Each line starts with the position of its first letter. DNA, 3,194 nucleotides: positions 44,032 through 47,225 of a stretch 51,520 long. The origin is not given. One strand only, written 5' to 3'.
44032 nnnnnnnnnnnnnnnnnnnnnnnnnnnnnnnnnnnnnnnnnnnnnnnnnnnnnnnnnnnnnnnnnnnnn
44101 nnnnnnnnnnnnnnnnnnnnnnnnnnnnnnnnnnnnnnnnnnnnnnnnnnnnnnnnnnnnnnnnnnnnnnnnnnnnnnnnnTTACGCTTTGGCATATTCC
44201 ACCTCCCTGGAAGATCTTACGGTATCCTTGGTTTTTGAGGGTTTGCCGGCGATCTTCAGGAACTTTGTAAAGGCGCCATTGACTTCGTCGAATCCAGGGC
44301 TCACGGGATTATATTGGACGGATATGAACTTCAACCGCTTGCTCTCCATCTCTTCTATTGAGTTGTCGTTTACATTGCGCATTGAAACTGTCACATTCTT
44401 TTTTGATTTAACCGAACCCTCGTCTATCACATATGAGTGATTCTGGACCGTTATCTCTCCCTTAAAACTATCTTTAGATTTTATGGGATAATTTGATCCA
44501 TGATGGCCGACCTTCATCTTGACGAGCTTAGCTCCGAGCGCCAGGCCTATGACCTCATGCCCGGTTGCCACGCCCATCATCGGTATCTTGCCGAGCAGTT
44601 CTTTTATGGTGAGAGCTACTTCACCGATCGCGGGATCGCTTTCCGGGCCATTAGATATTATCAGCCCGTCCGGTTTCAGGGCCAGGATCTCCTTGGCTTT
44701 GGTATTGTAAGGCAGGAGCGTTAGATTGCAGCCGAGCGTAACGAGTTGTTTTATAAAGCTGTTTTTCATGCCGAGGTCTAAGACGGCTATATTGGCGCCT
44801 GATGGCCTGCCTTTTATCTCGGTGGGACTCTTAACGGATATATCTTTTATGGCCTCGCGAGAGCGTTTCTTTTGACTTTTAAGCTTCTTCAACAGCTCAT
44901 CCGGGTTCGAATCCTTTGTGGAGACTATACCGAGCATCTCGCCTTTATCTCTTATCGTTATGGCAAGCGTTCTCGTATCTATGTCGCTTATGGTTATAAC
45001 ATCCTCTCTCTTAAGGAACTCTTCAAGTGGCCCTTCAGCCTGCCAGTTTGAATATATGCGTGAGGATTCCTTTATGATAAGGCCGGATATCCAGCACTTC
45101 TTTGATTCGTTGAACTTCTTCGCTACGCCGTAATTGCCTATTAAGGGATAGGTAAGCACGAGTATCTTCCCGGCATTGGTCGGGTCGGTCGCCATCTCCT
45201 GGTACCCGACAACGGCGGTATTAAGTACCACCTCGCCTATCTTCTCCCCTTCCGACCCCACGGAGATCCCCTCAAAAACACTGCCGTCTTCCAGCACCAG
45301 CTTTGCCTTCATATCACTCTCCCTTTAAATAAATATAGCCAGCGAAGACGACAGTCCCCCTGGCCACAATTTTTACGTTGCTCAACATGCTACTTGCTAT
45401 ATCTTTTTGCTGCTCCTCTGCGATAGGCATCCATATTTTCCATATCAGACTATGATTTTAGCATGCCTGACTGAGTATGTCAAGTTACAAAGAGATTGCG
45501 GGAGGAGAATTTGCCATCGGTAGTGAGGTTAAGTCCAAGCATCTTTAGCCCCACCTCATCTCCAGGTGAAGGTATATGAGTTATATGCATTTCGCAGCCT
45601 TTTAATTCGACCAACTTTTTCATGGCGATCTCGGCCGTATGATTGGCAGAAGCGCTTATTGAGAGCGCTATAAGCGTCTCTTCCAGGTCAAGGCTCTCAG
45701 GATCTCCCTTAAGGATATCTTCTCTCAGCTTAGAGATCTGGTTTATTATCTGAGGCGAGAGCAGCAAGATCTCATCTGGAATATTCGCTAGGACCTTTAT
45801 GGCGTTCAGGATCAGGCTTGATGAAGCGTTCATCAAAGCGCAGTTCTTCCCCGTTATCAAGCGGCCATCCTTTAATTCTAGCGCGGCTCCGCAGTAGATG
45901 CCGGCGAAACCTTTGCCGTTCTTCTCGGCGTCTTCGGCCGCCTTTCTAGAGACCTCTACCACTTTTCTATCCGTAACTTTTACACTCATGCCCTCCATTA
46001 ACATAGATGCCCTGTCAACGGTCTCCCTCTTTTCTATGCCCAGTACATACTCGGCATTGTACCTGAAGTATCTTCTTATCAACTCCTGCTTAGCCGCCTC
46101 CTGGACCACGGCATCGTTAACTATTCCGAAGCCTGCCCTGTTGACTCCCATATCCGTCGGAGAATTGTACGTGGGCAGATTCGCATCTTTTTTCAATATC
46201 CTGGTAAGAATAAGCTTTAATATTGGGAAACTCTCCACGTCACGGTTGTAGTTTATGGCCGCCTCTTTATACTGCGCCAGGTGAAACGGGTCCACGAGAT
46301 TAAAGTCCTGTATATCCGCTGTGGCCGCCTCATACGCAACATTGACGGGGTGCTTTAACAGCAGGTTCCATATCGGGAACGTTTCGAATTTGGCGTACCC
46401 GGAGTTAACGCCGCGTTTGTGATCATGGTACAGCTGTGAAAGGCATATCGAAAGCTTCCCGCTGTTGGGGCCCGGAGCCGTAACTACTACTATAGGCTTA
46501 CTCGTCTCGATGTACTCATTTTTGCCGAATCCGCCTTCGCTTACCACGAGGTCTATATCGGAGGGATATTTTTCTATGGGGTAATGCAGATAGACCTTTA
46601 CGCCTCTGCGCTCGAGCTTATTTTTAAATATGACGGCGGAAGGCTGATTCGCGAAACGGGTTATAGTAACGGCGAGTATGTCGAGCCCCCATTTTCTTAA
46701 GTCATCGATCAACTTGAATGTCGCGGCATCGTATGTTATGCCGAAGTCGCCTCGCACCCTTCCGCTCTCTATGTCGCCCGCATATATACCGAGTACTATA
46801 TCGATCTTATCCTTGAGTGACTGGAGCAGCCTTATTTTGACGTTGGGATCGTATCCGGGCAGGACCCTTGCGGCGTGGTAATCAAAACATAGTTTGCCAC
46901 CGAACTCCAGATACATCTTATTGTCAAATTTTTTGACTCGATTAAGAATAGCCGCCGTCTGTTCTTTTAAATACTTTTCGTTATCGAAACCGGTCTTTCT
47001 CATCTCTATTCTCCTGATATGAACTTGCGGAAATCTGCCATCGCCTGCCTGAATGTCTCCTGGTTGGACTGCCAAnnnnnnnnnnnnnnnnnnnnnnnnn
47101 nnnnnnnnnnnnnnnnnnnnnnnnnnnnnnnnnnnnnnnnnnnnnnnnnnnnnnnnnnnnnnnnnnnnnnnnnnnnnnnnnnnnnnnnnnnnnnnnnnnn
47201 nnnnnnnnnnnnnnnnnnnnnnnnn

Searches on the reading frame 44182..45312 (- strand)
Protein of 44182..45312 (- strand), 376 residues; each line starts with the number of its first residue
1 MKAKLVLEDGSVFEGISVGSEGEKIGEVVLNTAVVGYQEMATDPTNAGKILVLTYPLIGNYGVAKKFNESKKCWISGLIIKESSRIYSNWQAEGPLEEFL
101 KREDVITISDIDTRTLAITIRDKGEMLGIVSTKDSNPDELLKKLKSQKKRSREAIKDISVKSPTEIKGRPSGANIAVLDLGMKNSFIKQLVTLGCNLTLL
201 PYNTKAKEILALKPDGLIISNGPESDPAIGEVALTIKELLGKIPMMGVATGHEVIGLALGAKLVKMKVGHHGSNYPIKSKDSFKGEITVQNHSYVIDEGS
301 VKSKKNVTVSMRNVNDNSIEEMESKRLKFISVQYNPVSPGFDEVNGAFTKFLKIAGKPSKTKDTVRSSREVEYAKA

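Call 37: search_protein_families(library=pfam, proteins=[window:44182-45312:-], max_evalue=0.00001)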
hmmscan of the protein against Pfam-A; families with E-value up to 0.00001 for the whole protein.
window:44182-45312:- (376 aa): 2 families
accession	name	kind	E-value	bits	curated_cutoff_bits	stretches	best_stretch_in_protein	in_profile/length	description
PF00988.28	CPSase_sm_chain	-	1.7e-45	154.3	27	1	5-130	1-126/126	Carbamoyl-phosphate synthase small chain, CPSase domain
PF00117.34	GATase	-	1e-34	120.3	22.8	1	177-336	2-171/190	Glutamine amidotransferase class-I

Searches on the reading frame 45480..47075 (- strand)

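Call 37: search_protein_families(library=pfam, proteins=[window:45480-47075:-], max_evalue=0.00001)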
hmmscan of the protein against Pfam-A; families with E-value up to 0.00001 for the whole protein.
window:45480-47075:- (531 aa): 2 families
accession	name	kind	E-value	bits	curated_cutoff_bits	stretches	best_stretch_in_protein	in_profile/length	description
PF08903.17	DUF1846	-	7.8e-156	518.4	27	1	29-362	2-331/333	Domain of unknown function DUF1846, N-terminal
PF20921.3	DUF1846_C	-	2.5e-51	173.8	27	1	369-529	2-153/153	Domain of unknown function DUF1846, C-terminal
